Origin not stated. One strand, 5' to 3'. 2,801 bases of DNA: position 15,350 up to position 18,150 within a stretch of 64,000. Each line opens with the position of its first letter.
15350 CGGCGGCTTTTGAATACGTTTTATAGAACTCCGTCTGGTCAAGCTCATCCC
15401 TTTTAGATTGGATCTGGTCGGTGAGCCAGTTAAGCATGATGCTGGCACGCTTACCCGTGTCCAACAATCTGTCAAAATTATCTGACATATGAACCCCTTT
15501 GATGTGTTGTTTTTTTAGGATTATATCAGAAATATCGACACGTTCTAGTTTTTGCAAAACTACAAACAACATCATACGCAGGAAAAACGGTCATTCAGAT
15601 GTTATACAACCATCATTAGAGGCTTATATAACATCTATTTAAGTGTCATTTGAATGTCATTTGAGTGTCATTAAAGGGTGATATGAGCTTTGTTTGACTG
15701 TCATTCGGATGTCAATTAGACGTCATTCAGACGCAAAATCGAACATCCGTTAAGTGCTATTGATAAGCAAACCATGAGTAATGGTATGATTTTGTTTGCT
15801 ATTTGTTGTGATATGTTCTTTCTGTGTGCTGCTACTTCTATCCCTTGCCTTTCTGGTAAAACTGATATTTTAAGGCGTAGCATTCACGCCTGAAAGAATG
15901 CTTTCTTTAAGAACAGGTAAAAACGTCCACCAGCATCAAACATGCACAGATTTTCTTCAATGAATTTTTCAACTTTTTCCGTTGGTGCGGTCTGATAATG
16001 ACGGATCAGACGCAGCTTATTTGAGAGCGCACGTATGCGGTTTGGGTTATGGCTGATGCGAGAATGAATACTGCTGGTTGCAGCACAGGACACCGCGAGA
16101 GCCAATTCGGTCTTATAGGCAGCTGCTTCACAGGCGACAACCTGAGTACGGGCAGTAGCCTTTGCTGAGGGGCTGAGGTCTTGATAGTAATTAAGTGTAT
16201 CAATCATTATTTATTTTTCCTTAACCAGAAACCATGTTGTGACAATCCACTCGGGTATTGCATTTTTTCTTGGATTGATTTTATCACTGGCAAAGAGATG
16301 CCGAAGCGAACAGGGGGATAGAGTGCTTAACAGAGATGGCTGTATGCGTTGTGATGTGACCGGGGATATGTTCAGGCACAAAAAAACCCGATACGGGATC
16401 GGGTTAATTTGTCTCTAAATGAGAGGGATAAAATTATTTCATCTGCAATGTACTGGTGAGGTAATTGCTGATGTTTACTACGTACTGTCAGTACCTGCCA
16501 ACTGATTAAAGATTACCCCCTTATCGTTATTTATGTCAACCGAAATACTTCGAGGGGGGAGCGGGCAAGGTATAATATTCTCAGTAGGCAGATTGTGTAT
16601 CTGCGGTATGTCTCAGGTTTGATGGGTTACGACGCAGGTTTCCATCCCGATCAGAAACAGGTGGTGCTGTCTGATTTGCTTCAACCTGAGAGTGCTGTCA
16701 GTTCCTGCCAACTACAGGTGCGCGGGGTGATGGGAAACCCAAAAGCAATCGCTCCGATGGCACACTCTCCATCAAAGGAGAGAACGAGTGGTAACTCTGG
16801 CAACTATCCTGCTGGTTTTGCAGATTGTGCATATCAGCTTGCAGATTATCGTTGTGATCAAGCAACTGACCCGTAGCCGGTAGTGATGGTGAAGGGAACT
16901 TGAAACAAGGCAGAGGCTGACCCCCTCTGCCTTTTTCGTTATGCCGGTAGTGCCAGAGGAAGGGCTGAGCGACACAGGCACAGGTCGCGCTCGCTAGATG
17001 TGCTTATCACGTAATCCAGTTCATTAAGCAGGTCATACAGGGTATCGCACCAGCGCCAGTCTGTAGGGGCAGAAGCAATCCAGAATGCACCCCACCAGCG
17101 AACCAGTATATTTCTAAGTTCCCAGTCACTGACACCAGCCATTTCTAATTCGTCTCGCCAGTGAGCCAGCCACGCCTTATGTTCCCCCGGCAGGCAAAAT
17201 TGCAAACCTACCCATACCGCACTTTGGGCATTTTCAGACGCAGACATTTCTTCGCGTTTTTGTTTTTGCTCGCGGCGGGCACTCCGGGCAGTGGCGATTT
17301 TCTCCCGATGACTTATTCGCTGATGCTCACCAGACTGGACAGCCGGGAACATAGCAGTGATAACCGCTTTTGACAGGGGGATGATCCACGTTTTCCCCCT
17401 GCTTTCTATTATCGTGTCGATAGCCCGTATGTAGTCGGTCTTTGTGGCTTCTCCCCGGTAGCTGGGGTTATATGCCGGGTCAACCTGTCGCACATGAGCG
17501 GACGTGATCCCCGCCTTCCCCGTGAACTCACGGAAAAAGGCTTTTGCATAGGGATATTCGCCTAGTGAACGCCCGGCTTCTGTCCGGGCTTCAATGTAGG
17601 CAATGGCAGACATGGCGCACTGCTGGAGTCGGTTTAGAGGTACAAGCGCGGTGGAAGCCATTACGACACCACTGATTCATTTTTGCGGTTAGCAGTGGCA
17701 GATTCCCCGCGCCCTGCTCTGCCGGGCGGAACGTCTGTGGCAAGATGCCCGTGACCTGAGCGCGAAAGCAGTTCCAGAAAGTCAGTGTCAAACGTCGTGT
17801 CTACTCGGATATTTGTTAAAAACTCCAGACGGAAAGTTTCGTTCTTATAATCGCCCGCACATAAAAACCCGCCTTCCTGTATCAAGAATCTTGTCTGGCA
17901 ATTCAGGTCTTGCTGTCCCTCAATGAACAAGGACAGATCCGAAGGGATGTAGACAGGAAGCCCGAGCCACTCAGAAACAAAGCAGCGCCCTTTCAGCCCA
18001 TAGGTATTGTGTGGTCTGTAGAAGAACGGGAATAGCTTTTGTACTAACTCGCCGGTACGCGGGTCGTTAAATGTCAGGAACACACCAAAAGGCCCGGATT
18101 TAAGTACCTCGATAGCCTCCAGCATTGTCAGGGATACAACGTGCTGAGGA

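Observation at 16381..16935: Candidate tisB/istR-like type I toxin-antitoxin locus at the position hok/flm occupies next to psiA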

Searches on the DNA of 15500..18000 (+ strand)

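Call 3: search_rna_families(source=window, start=15500, end=18000, threshold=evalue, max_evalue=10, show_alignments=3)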
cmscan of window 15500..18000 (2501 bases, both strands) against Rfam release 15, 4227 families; matches with E-value up to 10: 4.
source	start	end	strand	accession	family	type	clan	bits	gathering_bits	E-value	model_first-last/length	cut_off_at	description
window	16378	16432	-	RF02278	Betaproteobacteria_toxic_sRNA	Gene; sRNA;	-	22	50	0.2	1-64/64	no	Betaproteobacteria toxic small RNA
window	16378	16506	-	RF00513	Trp_leader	Cis-reg; leader;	-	20.7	41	0.5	1-100/100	no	Tryptophan operon leader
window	16380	16455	-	RF02083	OrzO-P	Gene; antitoxin;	-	19.6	60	5.6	1-76/76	no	OrzO-P RNA antitoxin family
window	17230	17303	+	RF00021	Spot_42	Gene; sRNA;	-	15.8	80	9.7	1-115/115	no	Spot 42 RNA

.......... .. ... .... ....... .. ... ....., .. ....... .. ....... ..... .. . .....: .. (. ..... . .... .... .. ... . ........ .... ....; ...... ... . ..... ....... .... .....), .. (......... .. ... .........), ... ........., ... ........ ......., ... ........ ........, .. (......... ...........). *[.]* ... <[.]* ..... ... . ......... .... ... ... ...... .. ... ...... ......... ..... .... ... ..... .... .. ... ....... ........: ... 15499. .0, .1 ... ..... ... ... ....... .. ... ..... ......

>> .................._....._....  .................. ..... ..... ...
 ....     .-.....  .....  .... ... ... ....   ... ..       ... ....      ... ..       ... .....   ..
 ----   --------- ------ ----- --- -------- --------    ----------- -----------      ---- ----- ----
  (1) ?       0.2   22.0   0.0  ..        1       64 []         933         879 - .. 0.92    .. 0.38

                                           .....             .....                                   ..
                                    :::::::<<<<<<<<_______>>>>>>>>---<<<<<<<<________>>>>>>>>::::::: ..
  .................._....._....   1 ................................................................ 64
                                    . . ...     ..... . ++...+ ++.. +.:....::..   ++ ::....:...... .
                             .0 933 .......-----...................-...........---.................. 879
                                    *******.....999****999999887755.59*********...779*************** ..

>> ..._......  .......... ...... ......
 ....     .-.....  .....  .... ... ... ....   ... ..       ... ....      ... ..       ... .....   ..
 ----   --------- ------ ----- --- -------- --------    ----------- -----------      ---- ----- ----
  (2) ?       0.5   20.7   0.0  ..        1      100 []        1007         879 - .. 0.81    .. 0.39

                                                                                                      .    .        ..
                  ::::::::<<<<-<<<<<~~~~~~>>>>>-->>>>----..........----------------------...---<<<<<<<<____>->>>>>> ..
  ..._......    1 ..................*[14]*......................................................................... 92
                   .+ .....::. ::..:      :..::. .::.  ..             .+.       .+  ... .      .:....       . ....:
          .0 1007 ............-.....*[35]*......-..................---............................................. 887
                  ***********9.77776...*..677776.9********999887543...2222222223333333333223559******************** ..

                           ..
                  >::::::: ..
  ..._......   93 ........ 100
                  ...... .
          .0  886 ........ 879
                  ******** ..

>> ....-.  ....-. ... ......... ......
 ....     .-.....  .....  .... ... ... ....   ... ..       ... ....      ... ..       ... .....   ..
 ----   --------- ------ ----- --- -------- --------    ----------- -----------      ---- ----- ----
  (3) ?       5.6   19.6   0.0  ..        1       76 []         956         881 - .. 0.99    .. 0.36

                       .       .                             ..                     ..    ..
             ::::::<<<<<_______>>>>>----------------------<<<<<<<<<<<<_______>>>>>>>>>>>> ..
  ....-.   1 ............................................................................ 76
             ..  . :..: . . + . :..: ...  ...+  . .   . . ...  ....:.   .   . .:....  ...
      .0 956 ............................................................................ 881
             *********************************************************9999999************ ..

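Call 5: search_dna_similar(query=window:16200-16960:+, collection=plasmids, mode=near, max_rows=30)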
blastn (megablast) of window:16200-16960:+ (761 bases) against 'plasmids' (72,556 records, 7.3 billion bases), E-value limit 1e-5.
Records with a match: 14; places in all: 14; records where one place covers at least 80% of the query: 14.
Best place of each record, by identity: >=99% 12; 95-99% 2.
By first word of the organism name: Providencia 11; Proteus 1; Escherichia 1; Citrobacter 1.
By predicted mobility (MOB-suite, as given by PLSDB): conjugative 11; mobilizable 2; non-mobilizable 1.
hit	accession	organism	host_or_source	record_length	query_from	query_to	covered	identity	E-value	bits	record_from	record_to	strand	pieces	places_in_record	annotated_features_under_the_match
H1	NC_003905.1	Proteus vulgaris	-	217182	1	761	100%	100.0%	0e+0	1406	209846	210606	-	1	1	hypothetical protein (x2) | plasmid SOS inhibition protein A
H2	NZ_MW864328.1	Providencia rettgeri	-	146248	1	761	100%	100.0%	0e+0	1406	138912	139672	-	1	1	hypothetical protein (x2) | plasmid SOS inhibition protein A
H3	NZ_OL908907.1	Providencia rettgeri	-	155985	1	761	100%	100.0%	0e+0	1406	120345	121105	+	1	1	hypothetical protein (x2) | plasmid SOS inhibition protein A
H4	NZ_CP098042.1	Providencia rettgeri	Homo sapiens,urine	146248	1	761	100%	100.0%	0e+0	1406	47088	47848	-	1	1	hypothetical protein (x2) | plasmid SOS inhibition protein A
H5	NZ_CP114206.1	Escherichia sp. J-18004577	Homo sapiens,urine,Shandong Province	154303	1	761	100%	100.0%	0e+0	1406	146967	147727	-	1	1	hypothetical protein (x2) | plasmid SOS inhibition protein A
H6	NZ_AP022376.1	Providencia rettgeri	Homo sapiens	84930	1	761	100%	100.0%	0e+0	1406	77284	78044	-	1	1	hypothetical protein (x2) | plasmid SOS inhibition protein A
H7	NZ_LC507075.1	Providencia rettgeri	Homo sapiens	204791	1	761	100%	100.0%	0e+0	1406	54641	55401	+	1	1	hypothetical protein (x2) | plasmid SOS inhibition protein A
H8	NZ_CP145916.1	Providencia huaxiensis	Homo sapiens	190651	1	761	100%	100.0%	0e+0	1406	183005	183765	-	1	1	hypothetical protein (x2) | plasmid SOS inhibition protein A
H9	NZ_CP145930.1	Providencia huaxiensis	Homo sapiens,urine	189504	1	761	100%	100.0%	0e+0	1406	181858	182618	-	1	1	hypothetical protein (x2) | plasmid SOS inhibition protein A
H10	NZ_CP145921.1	Providencia huaxiensis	Homo sapiens,urine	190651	1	761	100%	100.0%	0e+0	1406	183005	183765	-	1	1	hypothetical protein (x2) | plasmid SOS inhibition protein A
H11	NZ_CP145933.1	Providencia huaxiensis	-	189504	1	761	100%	100.0%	0e+0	1406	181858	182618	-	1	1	hypothetical protein (x2) | plasmid SOS inhibition protein A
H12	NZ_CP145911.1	Providencia huaxiensis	Homo sapiens,urine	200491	1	761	100%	100.0%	0e+0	1406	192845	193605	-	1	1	hypothetical protein (x2) | plasmid SOS inhibition protein A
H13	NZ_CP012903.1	Providencia rettgeri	Homo sapiens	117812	1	761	100%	98.7%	0e+0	1351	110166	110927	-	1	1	hypothetical protein (x2) | plasmid SOS inhibition protein A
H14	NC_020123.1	Citrobacter freundii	-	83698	1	761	100%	98.7%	0e+0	1351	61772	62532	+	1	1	hypothetical protein (x2) | plasmid SOS inhibition protein A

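Call 6: get_annotated_region(hit=H1, flank=5000)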
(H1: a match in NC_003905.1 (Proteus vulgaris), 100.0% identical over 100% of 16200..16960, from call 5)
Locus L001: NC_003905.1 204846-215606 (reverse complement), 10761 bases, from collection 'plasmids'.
description: Proteus vulgaris plasmid Rts1, complete sequence
organism: Proteus vulgaris (NCBI taxid 585)
taxonomy: Bacteria; Pseudomonadota; Gammaproteobacteria; Enterobacterales; Morganellaceae; Proteus; Proteus vulgaris
host: -; source: -; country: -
typing (MOB-suite, as given by PLSDB): conjugative; replicon IncT; relaxase MOBH; mating-pair formation MPF_F
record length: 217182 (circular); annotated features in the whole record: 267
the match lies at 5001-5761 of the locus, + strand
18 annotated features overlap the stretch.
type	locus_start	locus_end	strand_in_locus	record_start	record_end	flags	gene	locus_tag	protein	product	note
CDS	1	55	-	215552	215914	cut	-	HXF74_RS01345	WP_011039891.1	hypothetical protein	-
CDS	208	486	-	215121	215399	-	-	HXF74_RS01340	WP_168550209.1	hypothetical protein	-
CDS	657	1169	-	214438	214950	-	-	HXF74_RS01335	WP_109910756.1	hypothetical protein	-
CDS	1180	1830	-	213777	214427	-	-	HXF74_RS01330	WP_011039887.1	hypothetical protein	-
CDS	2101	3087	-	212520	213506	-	-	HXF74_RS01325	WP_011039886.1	ParB family protein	-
CDS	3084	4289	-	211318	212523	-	-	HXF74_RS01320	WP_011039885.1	AAA family ATPase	-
CDS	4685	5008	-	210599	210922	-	-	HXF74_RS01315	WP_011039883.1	hypothetical protein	-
CDS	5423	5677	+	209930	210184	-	-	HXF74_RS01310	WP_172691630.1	hypothetical protein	-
CDS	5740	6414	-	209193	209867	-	-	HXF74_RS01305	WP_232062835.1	plasmid SOS inhibition protein A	-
CDS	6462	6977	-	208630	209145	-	-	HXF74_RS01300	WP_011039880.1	hypothetical protein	-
CDS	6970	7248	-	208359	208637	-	-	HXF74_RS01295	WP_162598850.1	hypothetical protein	-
CDS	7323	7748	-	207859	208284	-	-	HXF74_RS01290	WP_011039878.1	hypothetical protein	-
CDS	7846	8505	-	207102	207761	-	-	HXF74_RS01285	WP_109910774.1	hypothetical protein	-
CDS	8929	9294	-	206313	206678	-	-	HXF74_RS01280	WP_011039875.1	hypothetical protein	-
CDS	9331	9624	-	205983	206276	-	-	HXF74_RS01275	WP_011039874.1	hypothetical protein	-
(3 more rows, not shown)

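Call 7: get_annotated_region(hit=H14, flank=3000)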
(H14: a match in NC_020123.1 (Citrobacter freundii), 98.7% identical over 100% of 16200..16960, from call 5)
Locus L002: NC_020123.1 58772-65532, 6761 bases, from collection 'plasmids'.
description: Citrobacter freundii plasmid pT-OXA-181, complete sequence
organism: Citrobacter freundii (NCBI taxid 546)
taxonomy: Bacteria; Pseudomonadota; Gammaproteobacteria; Enterobacterales; Enterobacteriaceae; Citrobacter; Citrobacter freundii
host: -; source: -; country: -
typing (MOB-suite, as given by PLSDB): mobilizable; replicon IncT; relaxase MOBP
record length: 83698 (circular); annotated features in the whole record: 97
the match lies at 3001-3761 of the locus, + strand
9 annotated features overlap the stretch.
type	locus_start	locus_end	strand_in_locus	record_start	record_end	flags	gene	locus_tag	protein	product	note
CDS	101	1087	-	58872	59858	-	-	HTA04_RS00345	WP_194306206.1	ParB family protein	-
CDS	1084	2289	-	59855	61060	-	-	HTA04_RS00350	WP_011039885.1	AAA family ATPase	-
CDS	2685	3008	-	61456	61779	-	-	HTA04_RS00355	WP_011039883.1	hypothetical protein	-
CDS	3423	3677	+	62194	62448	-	-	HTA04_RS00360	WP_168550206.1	hypothetical protein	-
CDS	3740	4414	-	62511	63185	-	-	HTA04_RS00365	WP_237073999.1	plasmid SOS inhibition protein A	-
CDS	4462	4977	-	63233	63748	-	-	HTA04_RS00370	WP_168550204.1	hypothetical protein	-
CDS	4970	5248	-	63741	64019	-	-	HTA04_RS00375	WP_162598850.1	hypothetical protein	-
CDS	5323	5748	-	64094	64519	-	-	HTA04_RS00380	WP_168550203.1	hypothetical protein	-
CDS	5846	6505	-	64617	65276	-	-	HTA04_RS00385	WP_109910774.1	hypothetical protein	-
